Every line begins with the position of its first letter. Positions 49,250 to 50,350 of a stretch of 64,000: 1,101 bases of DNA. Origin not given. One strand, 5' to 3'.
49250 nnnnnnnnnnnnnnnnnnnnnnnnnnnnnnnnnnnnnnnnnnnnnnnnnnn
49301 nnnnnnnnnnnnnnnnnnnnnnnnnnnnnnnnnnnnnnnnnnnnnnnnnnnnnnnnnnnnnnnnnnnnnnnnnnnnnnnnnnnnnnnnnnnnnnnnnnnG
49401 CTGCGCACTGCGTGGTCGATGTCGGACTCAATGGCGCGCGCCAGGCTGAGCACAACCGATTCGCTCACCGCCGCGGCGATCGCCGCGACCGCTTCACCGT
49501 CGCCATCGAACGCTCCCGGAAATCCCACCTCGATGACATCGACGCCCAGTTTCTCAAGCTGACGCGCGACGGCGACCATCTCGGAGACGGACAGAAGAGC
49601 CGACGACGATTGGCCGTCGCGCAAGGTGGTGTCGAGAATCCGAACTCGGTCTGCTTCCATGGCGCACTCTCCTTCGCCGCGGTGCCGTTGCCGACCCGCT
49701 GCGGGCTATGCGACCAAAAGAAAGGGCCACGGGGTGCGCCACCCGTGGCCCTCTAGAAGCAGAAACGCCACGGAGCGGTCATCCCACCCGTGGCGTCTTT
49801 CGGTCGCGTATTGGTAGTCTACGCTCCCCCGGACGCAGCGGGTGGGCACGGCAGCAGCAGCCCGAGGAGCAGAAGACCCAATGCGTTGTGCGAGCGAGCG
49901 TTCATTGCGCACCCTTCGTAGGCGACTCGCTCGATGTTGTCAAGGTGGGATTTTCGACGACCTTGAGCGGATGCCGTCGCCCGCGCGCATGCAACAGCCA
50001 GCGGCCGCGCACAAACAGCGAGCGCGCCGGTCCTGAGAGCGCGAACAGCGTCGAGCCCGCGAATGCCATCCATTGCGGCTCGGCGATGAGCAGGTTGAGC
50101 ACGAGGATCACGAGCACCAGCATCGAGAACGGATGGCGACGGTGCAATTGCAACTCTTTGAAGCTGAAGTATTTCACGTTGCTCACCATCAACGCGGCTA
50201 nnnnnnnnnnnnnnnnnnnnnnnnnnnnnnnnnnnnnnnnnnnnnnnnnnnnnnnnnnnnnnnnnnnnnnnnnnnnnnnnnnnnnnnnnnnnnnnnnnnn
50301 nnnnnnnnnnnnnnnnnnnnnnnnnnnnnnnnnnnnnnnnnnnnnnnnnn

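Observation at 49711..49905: Classic leucine attenuator: 28-codon Leu-rich leader peptide plus alternative hairpins upstream of a leuA-like–leuA–leuB–asd operon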

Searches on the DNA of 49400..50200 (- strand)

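Call 3: search_rna_families(source=window, start=49400, end=50200, threshold=evalue, max_evalue=10, show_alignments=3)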
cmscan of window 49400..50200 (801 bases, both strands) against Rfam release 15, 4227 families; matches with E-value up to 10: 6.
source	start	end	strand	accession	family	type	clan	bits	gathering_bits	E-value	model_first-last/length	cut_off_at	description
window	49716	49799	-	RF02871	ncS54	Gene; sRNA;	-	18.7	43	0.17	1-79/79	no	Burkholderia sRNA 54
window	49709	49786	-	RF00519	suhB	Gene; sRNA;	CL00108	18.3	41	0.42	1-77/77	no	Makes More Granules Regulator RNA (mmgR)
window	50136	50200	+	RF02225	sX6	Gene; sRNA;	-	17.1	40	0.042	1-66/342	3'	Proteobacterial sRNA sX6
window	49714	49754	-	RF00489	ctRNA_p42d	Gene; antisense;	-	16.7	50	1.6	1-46/46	no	ctRNA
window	49722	49753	-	RF01835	HIV_FS2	Cis-reg; frameshift_element;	-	14.3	44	8.8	1-45/45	no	ribosomal frameshift site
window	49438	49505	-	RF01516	v-snoRNA-1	Gene; snRNA; snoRNA; CD-box;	-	12.8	75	9.7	1-65/65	no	Human herpesvirus 1 small nucleolar RNA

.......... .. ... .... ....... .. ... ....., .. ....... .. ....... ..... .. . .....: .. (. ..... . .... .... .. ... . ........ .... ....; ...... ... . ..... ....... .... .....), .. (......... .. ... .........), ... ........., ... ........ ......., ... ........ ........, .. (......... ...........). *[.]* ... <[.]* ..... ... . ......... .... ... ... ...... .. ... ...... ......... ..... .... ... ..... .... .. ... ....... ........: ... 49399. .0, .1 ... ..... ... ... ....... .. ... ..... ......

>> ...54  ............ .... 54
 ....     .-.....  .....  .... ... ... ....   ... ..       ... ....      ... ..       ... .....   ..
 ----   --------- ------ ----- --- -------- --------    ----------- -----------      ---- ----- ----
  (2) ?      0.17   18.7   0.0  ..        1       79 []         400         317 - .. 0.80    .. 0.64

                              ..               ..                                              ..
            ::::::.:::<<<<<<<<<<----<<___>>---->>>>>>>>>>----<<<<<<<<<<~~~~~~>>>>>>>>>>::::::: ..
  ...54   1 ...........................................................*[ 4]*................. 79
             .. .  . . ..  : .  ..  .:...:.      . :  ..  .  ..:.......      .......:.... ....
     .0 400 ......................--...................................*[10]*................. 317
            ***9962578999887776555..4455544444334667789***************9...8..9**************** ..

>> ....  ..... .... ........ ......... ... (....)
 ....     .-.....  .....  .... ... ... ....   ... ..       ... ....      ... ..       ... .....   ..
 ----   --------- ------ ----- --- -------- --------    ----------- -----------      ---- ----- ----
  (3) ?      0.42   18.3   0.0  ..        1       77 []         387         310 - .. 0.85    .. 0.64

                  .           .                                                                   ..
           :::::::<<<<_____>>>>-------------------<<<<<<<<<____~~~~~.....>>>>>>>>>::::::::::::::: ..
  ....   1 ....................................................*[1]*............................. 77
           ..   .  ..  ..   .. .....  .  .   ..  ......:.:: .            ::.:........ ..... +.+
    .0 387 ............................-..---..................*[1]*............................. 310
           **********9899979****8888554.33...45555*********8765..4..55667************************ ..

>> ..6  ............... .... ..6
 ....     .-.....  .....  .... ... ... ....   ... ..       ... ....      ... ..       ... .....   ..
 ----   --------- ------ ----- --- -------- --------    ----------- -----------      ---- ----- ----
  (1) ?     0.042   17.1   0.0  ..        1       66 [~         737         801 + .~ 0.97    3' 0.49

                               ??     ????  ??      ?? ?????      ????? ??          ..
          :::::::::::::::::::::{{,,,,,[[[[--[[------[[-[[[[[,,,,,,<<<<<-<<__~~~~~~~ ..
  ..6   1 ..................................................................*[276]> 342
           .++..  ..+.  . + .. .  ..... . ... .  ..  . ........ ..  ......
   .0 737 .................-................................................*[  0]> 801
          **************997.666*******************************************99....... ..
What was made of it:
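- On Rfam Leu_leader (RF00512), enterobacterial leuL: cmscan of 49400..50200 at E up to 10 lists no Leu_leader hit (call 3).
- On T-box leader (tRNA-sensing antiterminator): No T-box hit, even at E up to 10 (call 3).
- Closest known: Enterobacterial leu operon leader. Different: No detectable sequence or structure similarity: no Rfam match even at E up to 10 (call 3).
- The weak sub-threshold Rfam similarities are to terminator-bearing sRNAs (call 3).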

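Call 51: build_rna_model(alignment_id=A3, structure=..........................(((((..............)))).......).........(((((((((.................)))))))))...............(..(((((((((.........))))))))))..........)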
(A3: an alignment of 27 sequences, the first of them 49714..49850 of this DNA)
Model R1 built from alignment A3 (27 sequences, 157 columns); structure: as given.
model positions 136; base pairs 24; branch points 2; effective number of sequences 3.01; information 0.59 bits per position. Calibrated on 0.2 Mb of random sequence (short: E-values are rough).
structure used (alignment columns):
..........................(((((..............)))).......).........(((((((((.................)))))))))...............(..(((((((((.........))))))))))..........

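Call 52: search_with_rna_model(model_id=R1, sources=[window, L001, L002, L003, L004, L005, L006, L007, L008, L009, L010, L011, L012, L013, L014, L015, L016, L017, L018, L019, L020, L021, L022, L023, L024, L025, L026, L027, L028, L029, L030, L031, L032, L033, L034, L035, L036, L037, L038, L039, L040, L041, L042, L043, L044, L045, L046, L047, L048, L049, L050, L051, L052, L053, L054, L055, L056, L057, L058, L059, L060, L061, L062, L063, L064, L065, L066, L067, L068, L069, L070, L071, L072, L073, L074, L075, L076, L077, L078, L079, L080], max_evalue=0.01, make_alignment=true)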
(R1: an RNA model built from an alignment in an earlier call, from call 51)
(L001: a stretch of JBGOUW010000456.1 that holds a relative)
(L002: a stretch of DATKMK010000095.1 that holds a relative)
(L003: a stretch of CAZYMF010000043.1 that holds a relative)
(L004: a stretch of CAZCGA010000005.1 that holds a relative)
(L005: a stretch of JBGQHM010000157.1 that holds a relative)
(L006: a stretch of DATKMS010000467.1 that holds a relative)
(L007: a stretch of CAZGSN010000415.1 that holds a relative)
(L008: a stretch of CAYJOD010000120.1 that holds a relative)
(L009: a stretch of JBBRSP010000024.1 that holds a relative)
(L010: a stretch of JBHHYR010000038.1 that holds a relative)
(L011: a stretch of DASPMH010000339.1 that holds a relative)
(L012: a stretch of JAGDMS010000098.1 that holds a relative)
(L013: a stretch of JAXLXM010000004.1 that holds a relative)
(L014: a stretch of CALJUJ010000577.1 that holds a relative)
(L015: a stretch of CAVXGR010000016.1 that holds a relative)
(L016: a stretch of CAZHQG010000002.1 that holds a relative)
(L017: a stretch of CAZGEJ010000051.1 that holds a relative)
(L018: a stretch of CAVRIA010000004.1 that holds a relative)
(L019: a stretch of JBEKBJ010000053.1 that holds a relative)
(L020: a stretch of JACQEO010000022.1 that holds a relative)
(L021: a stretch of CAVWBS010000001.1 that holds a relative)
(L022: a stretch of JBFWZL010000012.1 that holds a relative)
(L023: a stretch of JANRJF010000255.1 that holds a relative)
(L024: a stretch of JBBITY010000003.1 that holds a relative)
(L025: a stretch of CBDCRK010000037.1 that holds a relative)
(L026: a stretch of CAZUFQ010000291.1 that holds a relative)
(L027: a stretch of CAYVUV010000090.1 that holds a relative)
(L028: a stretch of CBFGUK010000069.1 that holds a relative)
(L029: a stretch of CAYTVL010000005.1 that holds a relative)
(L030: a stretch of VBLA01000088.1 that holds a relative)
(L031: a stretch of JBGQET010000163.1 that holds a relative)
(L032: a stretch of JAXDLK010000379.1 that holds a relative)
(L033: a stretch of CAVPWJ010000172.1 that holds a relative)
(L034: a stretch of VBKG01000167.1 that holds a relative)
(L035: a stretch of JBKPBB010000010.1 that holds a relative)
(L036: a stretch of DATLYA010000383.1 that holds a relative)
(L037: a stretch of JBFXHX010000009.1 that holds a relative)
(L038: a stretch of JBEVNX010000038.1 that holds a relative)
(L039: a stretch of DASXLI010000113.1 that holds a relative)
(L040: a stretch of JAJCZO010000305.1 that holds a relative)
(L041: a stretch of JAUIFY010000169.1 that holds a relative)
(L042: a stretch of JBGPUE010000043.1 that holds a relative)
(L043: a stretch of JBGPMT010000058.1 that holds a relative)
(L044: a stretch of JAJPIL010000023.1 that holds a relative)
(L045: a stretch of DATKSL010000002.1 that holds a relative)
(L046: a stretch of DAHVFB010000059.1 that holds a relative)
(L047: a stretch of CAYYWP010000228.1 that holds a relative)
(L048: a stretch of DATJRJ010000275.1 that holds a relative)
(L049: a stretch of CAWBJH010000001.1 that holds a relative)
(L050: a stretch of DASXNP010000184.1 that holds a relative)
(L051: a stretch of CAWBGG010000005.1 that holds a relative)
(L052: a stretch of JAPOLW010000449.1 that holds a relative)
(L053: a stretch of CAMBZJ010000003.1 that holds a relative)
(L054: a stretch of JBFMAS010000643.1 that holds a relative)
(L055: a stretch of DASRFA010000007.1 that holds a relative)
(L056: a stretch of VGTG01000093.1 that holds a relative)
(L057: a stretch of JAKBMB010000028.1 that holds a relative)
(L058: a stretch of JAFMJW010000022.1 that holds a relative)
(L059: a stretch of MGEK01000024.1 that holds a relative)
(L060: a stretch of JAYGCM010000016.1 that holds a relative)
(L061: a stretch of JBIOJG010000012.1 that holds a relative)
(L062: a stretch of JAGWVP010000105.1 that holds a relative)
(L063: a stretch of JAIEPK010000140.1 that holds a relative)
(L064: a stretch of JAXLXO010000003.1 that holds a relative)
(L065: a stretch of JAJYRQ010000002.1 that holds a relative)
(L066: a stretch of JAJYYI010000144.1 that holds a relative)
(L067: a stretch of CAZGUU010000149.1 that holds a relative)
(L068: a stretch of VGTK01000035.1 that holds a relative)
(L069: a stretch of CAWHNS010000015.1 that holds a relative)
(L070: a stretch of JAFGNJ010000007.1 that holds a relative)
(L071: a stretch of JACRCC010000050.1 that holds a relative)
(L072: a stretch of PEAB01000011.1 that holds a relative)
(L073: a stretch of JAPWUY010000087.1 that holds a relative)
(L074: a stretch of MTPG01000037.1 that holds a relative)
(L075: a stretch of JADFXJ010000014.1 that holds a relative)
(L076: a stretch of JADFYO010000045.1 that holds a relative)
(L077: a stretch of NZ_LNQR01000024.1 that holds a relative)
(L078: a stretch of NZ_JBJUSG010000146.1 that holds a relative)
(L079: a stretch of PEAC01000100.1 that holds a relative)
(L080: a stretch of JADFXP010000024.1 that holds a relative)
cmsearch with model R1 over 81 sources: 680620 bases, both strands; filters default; matches with E-value up to 0.01: 62.
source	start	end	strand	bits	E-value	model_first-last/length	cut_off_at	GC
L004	3317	3452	+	137.2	6.4e-30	1-136/136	no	0.66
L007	3302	3438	+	136.9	7.3e-30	1-136/136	no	0.65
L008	3318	3454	+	136.8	7.8e-30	1-136/136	no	0.64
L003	3331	3466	+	136.6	8.6e-30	1-136/136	no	0.69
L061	3356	3490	+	134.6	2.6e-29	1-136/136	no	0.64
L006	3317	3452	+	134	3.5e-29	1-136/136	no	0.65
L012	3315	3449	+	132.4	8.5e-29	1-136/136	no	0.65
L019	3321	3455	+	131.3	1.5e-28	1-136/136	no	0.69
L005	3343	3477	+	130.3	2.7e-28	1-136/136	no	0.62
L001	262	398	+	129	5.4e-28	1-136/136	no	0.66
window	49714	49850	-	128.1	8.8e-28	1-136/136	no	0.66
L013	3371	3506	+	128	9.1e-28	1-136/136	no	0.67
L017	2479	2612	+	121.5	3.2e-26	1-136/136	no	0.68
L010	3339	3476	+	118.3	1.8e-25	1-136/136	no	0.67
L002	3202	3338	+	117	3.6e-25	1-136/136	no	0.69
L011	250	384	+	113.9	2e-24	1-136/136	no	0.67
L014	1023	1158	+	106.8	9.1e-23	1-136/136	no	0.68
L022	3361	3491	+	106.4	1.1e-22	1-136/136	no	0.58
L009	3316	3454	+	105.8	1.6e-22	1-136/136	no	0.6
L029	3356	3488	+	97.5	1.4e-20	1-136/136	no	0.58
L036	3375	3506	+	96.6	2.3e-20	1-136/136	no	0.58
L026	1081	1218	+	95.9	3.5e-20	1-136/136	no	0.54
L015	3307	3446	+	89.8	9.4e-19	1-136/136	no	0.68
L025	3331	3452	+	79.4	2.6e-16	1-136/136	no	0.58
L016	3316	3447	+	78.8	3.7e-16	1-136/136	no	0.66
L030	3330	3470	+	70.9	2.8e-14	1-136/136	no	0.72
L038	3320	3448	+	70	4.6e-14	1-136/136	no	0.65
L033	3325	3453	+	66.6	2.8e-13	1-136/136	no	0.65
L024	3273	3405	+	55.9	9.6e-11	1-136/136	no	0.63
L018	3298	3434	+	48.1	6.4e-09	1-136/136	no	0.57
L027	3272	3407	+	46.3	1.7e-08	1-136/136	no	0.58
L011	289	423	-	44.8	4e-08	1-136/136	no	0.67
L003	3374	3504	-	40.4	4.3e-07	1-136/136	no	0.7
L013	3415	3523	-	37.2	2.4e-06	1-136/136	no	0.66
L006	3360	3495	-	37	2.7e-06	1-136/136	no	0.65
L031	2925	3052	+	36.8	3e-06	1-136/136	no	0.66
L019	3363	3483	-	35.6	5.7e-06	1-136/136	no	0.65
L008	3361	3480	-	35.5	6.2e-06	1-136/136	no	0.66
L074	3185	3307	+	35.3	6.7e-06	1-136/136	no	0.65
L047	1402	1536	+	34.1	1.3e-05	1-136/136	no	0.7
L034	35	133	+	34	1.4e-05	1-136/136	no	0.69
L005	3386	3507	-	33.4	1.9e-05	1-136/136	no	0.65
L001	306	425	-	32.9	2.5e-05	1-136/136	no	0.68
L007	3345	3488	-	32.8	2.7e-05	1-136/136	no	0.6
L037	3339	3479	+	31.8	4.6e-05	1-136/136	no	0.67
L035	1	57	+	31.8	4.6e-05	77-136/136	5'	0.63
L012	3359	3466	-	30.8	7.6e-05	27-135/136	no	0.66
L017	2517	2653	-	29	0.00021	1-136/136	no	0.7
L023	3280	3414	+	28.8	0.00024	1-136/136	no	0.63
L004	3360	3506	-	28.6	0.00026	1-136/136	no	0.63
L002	3245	3371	-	28.3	0.0003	1-136/136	no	0.66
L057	3294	3404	+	27.8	0.0004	1-136/136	no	0.63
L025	3367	3497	-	27.2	0.00055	1-136/136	no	0.49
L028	129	261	+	26.4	0.00084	1-136/136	no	0.65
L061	3399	3527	-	25.6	0.0013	1-136/136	no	0.61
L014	1061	1186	-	25.1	0.0017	1-136/136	no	0.67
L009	3360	3491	-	23.9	0.0034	1-136/136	no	0.61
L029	3398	3530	-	23.7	0.0037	1-136/136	no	0.5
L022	3404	3567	-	23.6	0.0039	1-136/136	no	0.52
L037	3433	3522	-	23.2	0.0049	1-136/136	no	0.64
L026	1129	1255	-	23.1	0.0051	1-136/136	no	0.49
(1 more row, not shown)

Alignment A4: 62 matches aligned to the model, 261 columns, each read 5' to 3' on its own strand. Consensus structure (alignment columns), stored with it:
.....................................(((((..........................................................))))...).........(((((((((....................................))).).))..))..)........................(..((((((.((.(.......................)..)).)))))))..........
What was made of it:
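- The element occurs once per genome locus and always directly upstream of leuA (call 52).
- Tried and rejected: The minus-strand covariance model hits in call 52 are reverse-complement echoes of the hairpins and were discarded.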
